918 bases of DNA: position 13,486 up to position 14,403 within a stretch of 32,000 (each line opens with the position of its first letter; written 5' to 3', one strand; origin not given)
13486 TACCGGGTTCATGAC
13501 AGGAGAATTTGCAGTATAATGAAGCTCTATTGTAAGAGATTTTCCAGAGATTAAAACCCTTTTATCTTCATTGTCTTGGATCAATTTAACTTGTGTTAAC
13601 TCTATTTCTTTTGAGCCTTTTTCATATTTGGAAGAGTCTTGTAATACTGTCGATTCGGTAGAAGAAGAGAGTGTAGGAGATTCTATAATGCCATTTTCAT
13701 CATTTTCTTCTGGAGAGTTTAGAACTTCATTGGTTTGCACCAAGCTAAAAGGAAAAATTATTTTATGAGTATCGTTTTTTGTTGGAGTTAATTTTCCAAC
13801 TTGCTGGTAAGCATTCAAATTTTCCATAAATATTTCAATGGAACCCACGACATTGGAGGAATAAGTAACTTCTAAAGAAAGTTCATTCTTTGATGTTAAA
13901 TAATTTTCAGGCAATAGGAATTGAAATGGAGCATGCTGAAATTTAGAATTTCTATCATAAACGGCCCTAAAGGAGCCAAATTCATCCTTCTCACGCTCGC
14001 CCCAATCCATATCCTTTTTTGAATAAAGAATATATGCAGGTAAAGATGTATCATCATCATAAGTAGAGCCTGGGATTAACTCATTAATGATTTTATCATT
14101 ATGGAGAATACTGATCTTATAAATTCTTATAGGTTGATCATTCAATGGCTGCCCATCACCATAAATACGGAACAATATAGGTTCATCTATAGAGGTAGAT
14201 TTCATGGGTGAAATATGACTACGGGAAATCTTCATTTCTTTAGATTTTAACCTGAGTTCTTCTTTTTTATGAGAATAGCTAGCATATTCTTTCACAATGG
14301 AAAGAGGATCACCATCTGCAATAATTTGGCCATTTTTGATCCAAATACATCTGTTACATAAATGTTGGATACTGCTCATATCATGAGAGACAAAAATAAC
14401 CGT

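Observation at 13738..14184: Wzt carries a middle domain resembling the insert of the exported epimerase-like protein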

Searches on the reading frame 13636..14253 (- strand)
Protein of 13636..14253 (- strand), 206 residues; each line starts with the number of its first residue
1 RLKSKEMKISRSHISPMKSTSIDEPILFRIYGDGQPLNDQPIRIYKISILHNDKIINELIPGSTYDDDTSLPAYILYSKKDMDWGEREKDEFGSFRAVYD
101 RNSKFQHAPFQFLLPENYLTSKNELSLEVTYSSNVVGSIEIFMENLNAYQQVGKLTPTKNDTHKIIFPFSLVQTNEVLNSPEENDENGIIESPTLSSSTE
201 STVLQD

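Call 8: find_homologous_proteins(query=window:13666-14223:-)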
Query window:13666-14223:-: 42 candidates shared short words with the query, none scored E <= 0.001.

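Call 17: search_protein_representatives(protein=window:13636-14253:-)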
Query: 206 residues. Proteins with E-value up to 0.001 (for the whole library): 45; up to 1e-10: 4; up to 1e-30: 1. The best 45 are listed.
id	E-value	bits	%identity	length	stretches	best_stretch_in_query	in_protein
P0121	6.1e-130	446.9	100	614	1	1-206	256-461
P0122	2.3e-14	69.8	27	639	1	1-186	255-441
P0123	4.5e-13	65.5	30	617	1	1-181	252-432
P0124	8.1e-13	64.7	32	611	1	1-173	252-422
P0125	1.6e-09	54.0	33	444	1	2-158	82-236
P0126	1.8e-09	53.8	33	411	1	1-149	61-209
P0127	1.0e-08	51.4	26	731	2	7-186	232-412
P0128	4.2e-08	49.4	28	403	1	3-187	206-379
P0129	5.8e-08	48.9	26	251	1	1-158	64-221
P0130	7.6e-08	48.5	29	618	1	1-183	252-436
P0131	3.0e-07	46.6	25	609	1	1-161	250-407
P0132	3.8e-07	46.2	34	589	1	1-117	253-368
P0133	6.6e-07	45.4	29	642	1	22-198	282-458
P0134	6.8e-07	45.4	26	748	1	16-174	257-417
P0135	7.7e-07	45.2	28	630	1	2-169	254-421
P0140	6.3e-06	42.2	23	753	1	4-179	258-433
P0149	5.2e-05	39.2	27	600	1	1-191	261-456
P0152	1.1e-04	38.2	30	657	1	26-171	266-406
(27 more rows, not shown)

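Call 26: search_protein_families(library=pfam, proteins=[P0152, P0127, P0134, P0140, P0122, P0123, P0124, P0133, P0149], max_evalue=0.01)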
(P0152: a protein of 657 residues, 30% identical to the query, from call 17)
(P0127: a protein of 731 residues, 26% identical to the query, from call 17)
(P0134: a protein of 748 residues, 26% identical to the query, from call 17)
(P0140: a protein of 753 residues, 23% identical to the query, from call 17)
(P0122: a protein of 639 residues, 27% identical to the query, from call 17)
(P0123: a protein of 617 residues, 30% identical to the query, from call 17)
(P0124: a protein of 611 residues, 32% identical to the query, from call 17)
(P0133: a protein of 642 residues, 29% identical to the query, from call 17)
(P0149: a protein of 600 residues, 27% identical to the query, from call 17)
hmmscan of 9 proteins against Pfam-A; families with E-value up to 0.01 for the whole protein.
P0152 (657 aa): 2 families
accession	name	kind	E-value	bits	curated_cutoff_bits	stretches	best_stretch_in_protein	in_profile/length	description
PF06662.19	C5-epim_C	-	1.3e-16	61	23.3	1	115-247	5-137/188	D-glucuronyl C5-epimerase C-terminus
PF04041.19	Glyco_hydro_130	-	0.0005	19.6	26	1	480-600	86-202/320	beta-1,4-mannooligosaccharide phosphorylase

P0127 (731 aa): 5 families
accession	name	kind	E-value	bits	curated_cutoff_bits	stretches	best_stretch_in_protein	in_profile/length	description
PF00005.33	ABC_tran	-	1.5e-22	81.1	25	1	19-150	1-135/137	ABC transporter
PF14524.12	Wzt_C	-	6.5e-12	46.1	30.4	1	587-707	11-130/143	Wzt C-terminal domain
PF13304.12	AAA_21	-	0.00046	20.8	27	0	33-49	3-19/304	AAA domain, putative AbiEii toxin, Type IV TA system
PF00006.31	ATP-synt_ab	-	0.00093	19.3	29.5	1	21-61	6-46/213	ATP synthase alpha/beta family, nucleotide-binding domain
PF13476.12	AAA_23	-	0.0058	17.7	27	0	33-47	23-37/201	AAA domain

P0134 (748 aa): 2 families
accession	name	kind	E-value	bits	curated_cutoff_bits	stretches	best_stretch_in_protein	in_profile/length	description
PF00005.33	ABC_tran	-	1.2e-21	78.2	25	1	36-167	1-135/137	ABC transporter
PF14524.12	Wzt_C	-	1.6e-11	44.8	30.4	1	601-721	10-129/143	Wzt C-terminal domain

P0140 (753 aa): 5 families
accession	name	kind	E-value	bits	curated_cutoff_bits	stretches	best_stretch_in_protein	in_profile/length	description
PF00005.33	ABC_tran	-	2.1e-20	74.2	25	1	48-178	1-134/137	ABC transporter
PF14524.12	Wzt_C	-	1.1e-14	55.1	30.4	1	598-724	4-129/143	Wzt C-terminal domain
PF13304.12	AAA_21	-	0.00082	20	27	1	62-81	3-22/304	AAA domain, putative AbiEii toxin, Type IV TA system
PF13555.12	AAA_29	-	0.0012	19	27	1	51-86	15-50/61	P-loop containing region of AAA domain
PF13476.12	AAA_23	-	0.0016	19.5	27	1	63-149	24-124/201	AAA domain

P0122 (639 aa): 6 families
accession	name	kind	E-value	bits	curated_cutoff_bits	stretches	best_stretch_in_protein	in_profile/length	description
PF00005.33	ABC_tran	-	1.3e-20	74.8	25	1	48-179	1-135/137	ABC transporter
PF14524.12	Wzt_C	-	1.3e-06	28.9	30.4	1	467-569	4-108/143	Wzt C-terminal domain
PF00006.31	ATP-synt_ab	-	0.0014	18.7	29.5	1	55-84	11-40/213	ATP synthase alpha/beta family, nucleotide-binding domain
PF13304.12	AAA_21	-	0.0019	18.8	27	1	62-79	3-20/304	AAA domain, putative AbiEii toxin, Type IV TA system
PF13476.12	AAA_23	-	0.0038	18.3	27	0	62-151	23-126/201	AAA domain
PF01926.29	MMR_HSR1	-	0.0097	16.5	21.9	0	60-85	1-26/113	50S ribosome-binding GTPase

P0123 (617 aa): 5 families
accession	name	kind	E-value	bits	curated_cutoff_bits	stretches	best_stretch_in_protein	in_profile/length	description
PF00005.33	ABC_tran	-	1.2e-21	78.2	25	1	45-176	1-135/137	ABC transporter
PF14524.12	Wzt_C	-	6.1e-16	59.1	30.4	1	460-598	3-140/143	Wzt C-terminal domain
PF13304.12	AAA_21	-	0.0011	19.6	27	1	59-101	3-51/304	AAA domain, putative AbiEii toxin, Type IV TA system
PF01926.29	MMR_HSR1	-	0.0045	17.5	21.9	0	57-81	1-25/113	50S ribosome-binding GTPase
PF13555.12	AAA_29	-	0.0049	17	27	0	50-76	17-43/61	P-loop containing region of AAA domain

P0124 (611 aa): 4 families
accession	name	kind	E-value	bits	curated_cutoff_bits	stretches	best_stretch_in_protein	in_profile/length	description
PF00005.33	ABC_tran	-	3.4e-19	70.2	25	1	47-175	1-134/137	ABC transporter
PF14524.12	Wzt_C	-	4.4e-14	53.1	30.4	1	461-599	2-139/143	Wzt C-terminal domain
PF00006.31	ATP-synt_ab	-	2.3e-05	24.6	29.5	1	49-91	6-46/213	ATP synthase alpha/beta family, nucleotide-binding domain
PF13304.12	AAA_21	-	0.00019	22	27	0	61-78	3-26/304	AAA domain, putative AbiEii toxin, Type IV TA system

P0133 (642 aa): 3 families
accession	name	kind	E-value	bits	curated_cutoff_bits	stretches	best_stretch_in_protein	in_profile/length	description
PF00005.33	ABC_tran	-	9.2e-21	75.3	25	1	54-185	1-135/137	ABC transporter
PF14524.12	Wzt_C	-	2.3e-10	41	30.4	1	476-602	5-132/143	Wzt C-terminal domain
PF13304.12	AAA_21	-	9.2e-05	23.1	27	1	68-110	3-51/304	AAA domain, putative AbiEii toxin, Type IV TA system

P0149 (600 aa): 5 families
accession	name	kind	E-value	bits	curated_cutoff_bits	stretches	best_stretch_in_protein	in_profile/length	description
PF00005.33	ABC_tran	-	2e-20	74.2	25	1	55-185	2-135/137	ABC transporter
PF14524.12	Wzt_C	-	0.00032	21.2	30.4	1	455-577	8-131/143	Wzt C-terminal domain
PF13555.12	AAA_29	-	0.0023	18.1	27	1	61-96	19-53/61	P-loop containing region of AAA domain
PF13304.12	AAA_21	-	0.0024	18.4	27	1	68-84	3-19/304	AAA domain, putative AbiEii toxin, Type IV TA system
PF13476.12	AAA_23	-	0.0039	18.3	27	0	69-86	24-41/201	AAA domain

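Call 32: find_encoding_contigs(protein=P0123, flank=10000, max_places=3)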
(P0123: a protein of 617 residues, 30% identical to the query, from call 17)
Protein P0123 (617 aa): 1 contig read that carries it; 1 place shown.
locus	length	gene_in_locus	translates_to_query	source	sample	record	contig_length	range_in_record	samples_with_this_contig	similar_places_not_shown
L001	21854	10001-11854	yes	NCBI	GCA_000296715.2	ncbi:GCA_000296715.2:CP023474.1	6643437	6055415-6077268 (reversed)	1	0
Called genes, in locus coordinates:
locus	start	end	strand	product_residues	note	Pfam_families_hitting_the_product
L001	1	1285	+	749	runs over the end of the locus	-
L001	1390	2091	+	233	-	PF12895:ANAPC3 (faint), PF21033:RMD1-3 (faint), PF00515:TPR_1 (faint), PF07719:TPR_2 (faint), PF13181:TPR_8 (faint), PF13371:TPR_9 (faint), PF13424:TPR_12 (faint), PF13432:TPR_16 (weak), +6 more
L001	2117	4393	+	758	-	PF04932:Wzy_C, PF14559:TPR_19 (faint), PF07719:TPR_2 (faint)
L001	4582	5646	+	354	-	PF01408:GFO_IDH_MocA, PF03447:NAD_binding_3 (weak), PF02894:GFO_IDH_MocA_C, PF22725:GFO_IDH_MocA_C3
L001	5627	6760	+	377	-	PF00266:Aminotran_5, PF01041:DegT_DnrJ_EryC1, PF01212:Beta_elim_lyase (weak), PF01053:Cys_Met_Meta_PP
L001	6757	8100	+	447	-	PF02826:2-Hacid_dh_C (faint), PF03446:NAD_binding_2, PF03721:UDPG_MGDP_dh_N, PF00984:UDPG_MGDP_dh, PF03720:UDPG_MGDP_dh_C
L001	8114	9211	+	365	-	PF02350:Epimerase_2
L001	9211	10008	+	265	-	PF01061:ABC2_membrane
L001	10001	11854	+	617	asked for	PF00005:ABC_tran, PF14524:Wzt_C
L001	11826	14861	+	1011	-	PF13489:Methyltransf_23, PF08241:Methyltransf_11, PF08242:Methyltransf_12, PF13649:Methyltransf_25, PF13847:Methyltransf_31, PF13579:Glyco_trans_4_4, PF13439:Glyco_transf_4, PF00534:Glycos_transf_1, +2 more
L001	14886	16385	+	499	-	-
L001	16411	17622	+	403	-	PF13439:Glyco_transf_4, PF13579:Glyco_trans_4_4, PF00534:Glycos_transf_1, PF13692:Glyco_trans_1_4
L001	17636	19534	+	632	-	PF13522:GATase_6, PF13537:GATase_7, PF00733:Asn_synthase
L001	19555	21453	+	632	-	PF13522:GATase_6, PF12481:DUF3700 (faint), PF13537:GATase_7, PF00733:Asn_synthase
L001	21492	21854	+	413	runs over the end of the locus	PF13439:Glyco_transf_4 (weak), PF13579:Glyco_trans_4_4 (weak), PF00534:Glycos_transf_1, PF13692:Glyco_trans_1_4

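Call 33: find_encoding_contigs(protein=P0152, flank=10000, max_places=3)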
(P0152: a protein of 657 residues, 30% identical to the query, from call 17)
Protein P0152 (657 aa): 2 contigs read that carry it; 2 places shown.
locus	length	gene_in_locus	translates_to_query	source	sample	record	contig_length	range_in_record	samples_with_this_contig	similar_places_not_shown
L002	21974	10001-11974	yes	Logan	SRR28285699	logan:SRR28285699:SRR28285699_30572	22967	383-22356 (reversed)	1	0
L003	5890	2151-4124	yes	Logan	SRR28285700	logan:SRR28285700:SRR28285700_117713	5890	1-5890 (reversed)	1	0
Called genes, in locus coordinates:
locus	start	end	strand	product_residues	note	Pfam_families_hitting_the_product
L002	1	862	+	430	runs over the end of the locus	PF03721:UDPG_MGDP_dh_N, PF00984:UDPG_MGDP_dh, PF03720:UDPG_MGDP_dh_C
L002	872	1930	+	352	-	PF01408:GFO_IDH_MocA, PF03447:NAD_binding_3 (faint), PF02894:GFO_IDH_MocA_C, PF22725:GFO_IDH_MocA_C3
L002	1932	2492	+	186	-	PF25084:LbH_EIF2B (faint), PF25087:GMPPB_C (faint), PF14602:Hexapep_2 (faint), PF00132:Hexapep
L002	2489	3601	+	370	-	PF00155:Aminotran_1_2, PF01041:DegT_DnrJ_EryC1, PF01053:Cys_Met_Meta_PP (weak), PF01212:Beta_elim_lyase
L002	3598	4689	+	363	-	PF02350:Epimerase_2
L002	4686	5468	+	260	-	PF01061:ABC2_membrane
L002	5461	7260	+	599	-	PF00005:ABC_tran, PF14524:Wzt_C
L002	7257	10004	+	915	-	PF13489:Methyltransf_23, PF08241:Methyltransf_11, PF08242:Methyltransf_12, PF13649:Methyltransf_25, PF13439:Glyco_transf_4, PF20706:GT4-conflict, PF00534:Glycos_transf_1, PF13692:Glyco_trans_1_4, +1 more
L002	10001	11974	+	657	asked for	PF06662:C5-epim_C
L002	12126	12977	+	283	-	PF13495:Phage_int_SAM_4, PF00589:Phage_integrase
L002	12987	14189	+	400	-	PF14319:Zn_Tnp_IS91, PF04986:Y2_Tnp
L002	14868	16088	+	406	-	PF13439:Glyco_transf_4, PF13579:Glyco_trans_4_4, PF00534:Glycos_transf_1, PF13692:Glyco_trans_1_4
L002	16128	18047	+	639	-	PF13522:GATase_6, PF13537:GATase_7, PF00733:Asn_synthase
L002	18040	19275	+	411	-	PF13439:Glyco_transf_4, PF13579:Glyco_trans_4_4, PF00534:Glycos_transf_1, PF13692:Glyco_trans_1_4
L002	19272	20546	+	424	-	PF13439:Glyco_transf_4, PF13579:Glyco_trans_4_4, PF00534:Glycos_transf_1, PF13692:Glyco_trans_1_4, PF13524:Glyco_trans_1_2 (weak)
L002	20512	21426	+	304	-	PF01370:Epimerase (weak)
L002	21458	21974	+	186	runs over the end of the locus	PF02397:Bac_transf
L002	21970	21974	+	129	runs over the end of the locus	?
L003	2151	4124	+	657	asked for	PF06662:C5-epim_C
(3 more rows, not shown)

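Call 65: find_encoding_contigs(protein=P0122, flank=10000, max_places=1)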
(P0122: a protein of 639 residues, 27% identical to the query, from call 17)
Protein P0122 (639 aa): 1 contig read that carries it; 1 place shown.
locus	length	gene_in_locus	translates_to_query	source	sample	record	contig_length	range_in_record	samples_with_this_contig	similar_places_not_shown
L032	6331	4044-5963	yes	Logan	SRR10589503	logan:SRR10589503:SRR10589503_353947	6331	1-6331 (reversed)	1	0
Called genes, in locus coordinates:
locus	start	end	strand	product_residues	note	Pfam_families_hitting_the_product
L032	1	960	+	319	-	?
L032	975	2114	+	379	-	PF01041:DegT_DnrJ_EryC1, PF00266:Aminotran_5 (weak), PF01053:Cys_Met_Meta_PP, PF01212:Beta_elim_lyase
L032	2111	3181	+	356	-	PF02350:Epimerase_2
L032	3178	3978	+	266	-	PF01061:ABC2_membrane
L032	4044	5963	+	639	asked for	PF00005:ABC_tran, PF14524:Wzt_C (weak)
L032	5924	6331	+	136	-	?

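Call 66: find_encoding_contigs(protein=P0124, flank=10000, max_places=1)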
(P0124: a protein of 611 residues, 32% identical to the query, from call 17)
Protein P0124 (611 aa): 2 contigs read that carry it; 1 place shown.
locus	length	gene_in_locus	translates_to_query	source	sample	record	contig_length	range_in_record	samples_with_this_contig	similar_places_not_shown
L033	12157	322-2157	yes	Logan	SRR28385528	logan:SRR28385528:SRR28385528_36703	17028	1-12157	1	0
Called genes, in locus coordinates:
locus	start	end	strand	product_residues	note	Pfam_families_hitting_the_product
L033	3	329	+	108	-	?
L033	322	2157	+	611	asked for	PF00005:ABC_tran, PF14524:Wzt_C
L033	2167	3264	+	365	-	PF05148:Methyltransf_8, PF13489:Methyltransf_23, PF07021:MetW (weak), PF08241:Methyltransf_11, PF08242:Methyltransf_12, PF13649:Methyltransf_25, PF13847:Methyltransf_31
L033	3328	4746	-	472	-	PF00768:Peptidase_S11, PF13354:Beta-lactamase2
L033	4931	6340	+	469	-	PF03951:Gln-synt_N, PF00120:Gln-synt_C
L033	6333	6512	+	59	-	-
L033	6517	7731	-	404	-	-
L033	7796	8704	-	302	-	PF02899:Phage_int_SAM_1, PF00589:Phage_integrase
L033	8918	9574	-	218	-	PF00923:TAL_FSA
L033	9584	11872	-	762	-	PF02861:Clp_N, PF13191:AAA_16 (faint), PF00004:AAA, PF17871:AAA_lid_9, PF00004:AAA, PF07724:AAA_2, PF07728:AAA_5, PF10431:ClpB_D2-small, +8 more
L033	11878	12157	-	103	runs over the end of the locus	PF02617:ClpS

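Call 67: find_encoding_contigs(protein=P0131, flank=10000, max_places=1)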
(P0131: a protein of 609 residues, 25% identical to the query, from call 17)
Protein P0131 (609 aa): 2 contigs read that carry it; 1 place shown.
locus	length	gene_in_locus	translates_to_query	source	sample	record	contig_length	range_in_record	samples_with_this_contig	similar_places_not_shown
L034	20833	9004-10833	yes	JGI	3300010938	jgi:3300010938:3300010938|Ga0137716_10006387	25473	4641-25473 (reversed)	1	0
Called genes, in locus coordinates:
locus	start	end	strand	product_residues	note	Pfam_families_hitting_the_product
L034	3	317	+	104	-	?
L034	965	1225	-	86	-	-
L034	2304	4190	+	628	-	PF13522:GATase_6, PF13537:GATase_7, PF00733:Asn_synthase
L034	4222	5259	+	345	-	PF13524:Glyco_trans_1_2 (weak)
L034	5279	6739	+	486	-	PF13439:Glyco_transf_4, PF13579:Glyco_trans_4_4, PF00534:Glycos_transf_1, PF13692:Glyco_trans_1_4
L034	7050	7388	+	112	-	PF13340:DUF4096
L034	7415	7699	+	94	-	PF01609:DDE_Tnp_1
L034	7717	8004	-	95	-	PF01527:HTH_Tnp_1, PF13384:HTH_23 (weak), PF13518:HTH_28, PF13551:HTH_29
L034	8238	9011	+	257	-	PF01061:ABC2_membrane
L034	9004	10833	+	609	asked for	PF00005:ABC_tran, PF14524:Wzt_C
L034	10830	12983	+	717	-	PF07021:MetW (weak), PF13489:Methyltransf_23, PF08241:Methyltransf_11, PF08242:Methyltransf_12, PF13649:Methyltransf_25, PF13847:Methyltransf_31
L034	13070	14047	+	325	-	PF00106:adh_short (weak), PF04321:RmlD_sub_bind, PF01073:3Beta_HSD, PF01370:Epimerase, PF02719:Polysacc_synt_2, PF07993:NAD_binding_4 (faint), PF16363:GDP_Man_Dehyd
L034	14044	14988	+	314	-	PF01073:3Beta_HSD, PF01370:Epimerase, PF02719:Polysacc_synt_2, PF04321:RmlD_sub_bind, PF05368:NmrA, PF13460:NAD_binding_10, PF16363:GDP_Man_Dehyd, PF07993:NAD_binding_4 (weak)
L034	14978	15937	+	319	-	PF01408:GFO_IDH_MocA, PF22725:GFO_IDH_MocA_C3, PF02894:GFO_IDH_MocA_C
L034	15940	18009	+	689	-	PF13522:GATase_6, PF13537:GATase_7, PF00733:Asn_synthase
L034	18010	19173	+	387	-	PF13439:Glyco_transf_4, PF13579:Glyco_trans_4_4, PF00534:Glycos_transf_1, PF13692:Glyco_trans_1_4, PF13524:Glyco_trans_1_2, PF26337:Gtf3_C (faint)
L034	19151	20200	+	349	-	PF13641:Glyco_tranf_2_3, PF00535:Glycos_transf_2, PF10111:Glyco_tranf_2_2 (faint)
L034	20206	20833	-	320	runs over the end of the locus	PF06662:C5-epim_C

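Call 68: find_encoding_contigs(protein=P0135, flank=10000, max_places=1)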
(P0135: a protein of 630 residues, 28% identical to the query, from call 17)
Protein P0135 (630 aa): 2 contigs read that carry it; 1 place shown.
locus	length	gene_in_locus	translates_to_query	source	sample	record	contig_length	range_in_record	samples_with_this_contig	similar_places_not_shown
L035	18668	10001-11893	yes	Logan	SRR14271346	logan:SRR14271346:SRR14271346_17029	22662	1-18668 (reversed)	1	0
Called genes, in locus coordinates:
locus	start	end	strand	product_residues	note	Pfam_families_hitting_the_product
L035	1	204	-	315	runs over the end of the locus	PF00535:Glycos_transf_2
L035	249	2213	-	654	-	PF13522:GATase_6, PF13537:GATase_7 (weak)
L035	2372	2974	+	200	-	PF13489:Methyltransf_23, PF13847:Methyltransf_31, PF13649:Methyltransf_25, PF08241:Methyltransf_11, PF08242:Methyltransf_12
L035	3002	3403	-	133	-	PF13358:DDE_3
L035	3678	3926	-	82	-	PF13384:HTH_23 (weak)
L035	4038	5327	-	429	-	PF01943:Polysacc_synt (weak), PF13440:Polysacc_synt_3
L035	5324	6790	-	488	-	-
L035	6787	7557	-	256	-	-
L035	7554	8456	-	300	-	-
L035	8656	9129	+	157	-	-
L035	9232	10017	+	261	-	PF01061:ABC2_membrane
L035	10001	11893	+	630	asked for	PF00005:ABC_tran, PF14524:Wzt_C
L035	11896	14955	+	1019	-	PF13489:Methyltransf_23 (weak), PF08241:Methyltransf_11, PF13649:Methyltransf_25, PF13847:Methyltransf_31, PF13439:Glyco_transf_4, PF20706:GT4-conflict, PF00534:Glycos_transf_1, PF13692:Glyco_trans_1_4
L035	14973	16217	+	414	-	PF13439:Glyco_transf_4, PF13579:Glyco_trans_4_4, PF00534:Glycos_transf_1, PF13692:Glyco_trans_1_4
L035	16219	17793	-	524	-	PF13579:Glyco_trans_4_4, PF13439:Glyco_transf_4, PF00534:Glycos_transf_1, PF13524:Glyco_trans_1_2 (faint), PF13692:Glyco_trans_1_4, PF26337:Gtf3_C (weak)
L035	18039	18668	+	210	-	?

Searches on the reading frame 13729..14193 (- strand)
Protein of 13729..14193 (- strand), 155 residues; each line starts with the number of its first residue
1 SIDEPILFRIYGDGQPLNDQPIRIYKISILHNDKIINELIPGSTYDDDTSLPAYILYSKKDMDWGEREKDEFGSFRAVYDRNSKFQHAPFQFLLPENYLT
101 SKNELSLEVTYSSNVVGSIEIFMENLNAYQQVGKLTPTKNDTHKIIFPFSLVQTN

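Call 34: predict_structure(alignment_id=A1)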
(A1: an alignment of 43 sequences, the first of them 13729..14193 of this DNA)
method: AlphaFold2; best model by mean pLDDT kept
length: 155 residues; sequences in the alignment: 43
mean_pLDDT: 94.0   pTM: 0.89
mean pLDDT of the five models: 94.0, 93.3, 93.1, 93.0, 92.8
residues with pLDDT >= 90: 131; 70-90: 20; 50-70: 4; < 50: 0
segments of 3 or more residues with pLDDT < 50: none
pLDDT, mean of each block of 10 residues (from residue 1): 91 92 98 97 98 96 97 97 97 94 93 90 93 93 96 71
secondary structure, 60 per line:
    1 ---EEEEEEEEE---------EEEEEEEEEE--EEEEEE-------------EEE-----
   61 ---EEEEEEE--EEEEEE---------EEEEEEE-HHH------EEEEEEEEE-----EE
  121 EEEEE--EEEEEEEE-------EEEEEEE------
elements in order: E4-12 E22-31 E34-39 E53-55 E64-70 E73-78 E88-94 E105-113 E119-125 E128-135 E143-149

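Call 41: fold_search(model_id=the predicted structure, library=pdb)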
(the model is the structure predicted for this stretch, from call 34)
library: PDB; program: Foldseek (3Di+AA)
matches with E <= 10: 895; with E <= 0.001: 0
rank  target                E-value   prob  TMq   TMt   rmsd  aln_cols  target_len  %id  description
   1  2okm                  1.7e-03  0.44  0.17  0.18  17.1       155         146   12  Crystal structure of ACE19, the collagen binding subdomain of Enterococcus faecalis surface protein ACE (released 2008-01-22)
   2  5xcb                  5.1e-03  0.25  0.17  0.11  16.0       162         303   12  X-ray structure of domains D1 and D2 of Clostridium perfringens pili protein CppA (released 2018-02-28)
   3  7lgr                  6.3e-03  0.41  0.20  0.20  15.7       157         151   11  Streptococcus mutans Collagen binding Protein CNM - N2 Domain (released 2022-01-26)
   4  2z1p                  9.7e-03  0.25  0.19  0.13  17.9       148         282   13  The Enterococcus faecalis MSCRAMM ACE binds its ligands by the collagen Hug Model (released 2007-05-29)
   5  2biq                  1.6e-02  0.87  0.33  0.29   9.7       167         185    6  human p53 core domain mutant T123A-M133L-H168R-V203A-N239Y-R249S- N268D (released 2005-01-26)
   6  5kyh_A                1.7e-02  0.84  0.37  0.26  10.2       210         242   12  Structure of Iho670 Flagellar-like Filament (released 2016-09-07)
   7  5mr7_A                1.8e-02  0.75  0.32  0.27  10.9       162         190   10  Crystal structure of the DBD domain of human Grhl2 (released 2018-01-17)
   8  8hld_A                2.0e-02  0.16  0.18  0.04  15.8       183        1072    8  S protein of SARS-CoV-2 in complex with 26434 (released 2024-06-05)
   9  4idj_A                2.0e-02  0.14  0.18  0.12  20.3       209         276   12  S.Aureus a-hemolysin monomer in complex with Fab (released 2013-06-26)
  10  6dps_F                2.2e-02  0.82  0.32  0.40  13.4       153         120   12  Crystal Structure of Neisseria meningitidis DsbD n-terminal domain in the oxidised form (released 2018-09-12)
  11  8hld_B                2.2e-02  0.16  0.18  0.04  15.8       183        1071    8  S protein of SARS-CoV-2 in complex with 26434 (released 2024-06-05)
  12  4ajv                  2.7e-02  0.80  0.34  0.34  14.5       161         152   14  Structure of mouse ZP-C domain of TGF-Beta-Receptor-3 (released 2013-02-27)
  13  2bip                  3.0e-02  0.80  0.33  0.29   9.6       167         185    6  human p53 core domain mutant M133L-H168R-V203A-N239Y-R249S-N268D (released 2005-01-26)
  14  3u6g_A                3.0e-02  0.60  0.28  0.32   9.0       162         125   10  Crystal structure of a domain of unknown function, DUF4425 (BVU_3708) from Bacteroides vulgatus ATCC 8482 at 1.35 A re (released 2011-11-02)
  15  4yhd_E                3.0e-02  0.10  0.15  0.11  20.1       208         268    8  Staphylococcal alpha-hemolysin H35A mutant monomer (released 2015-10-21)
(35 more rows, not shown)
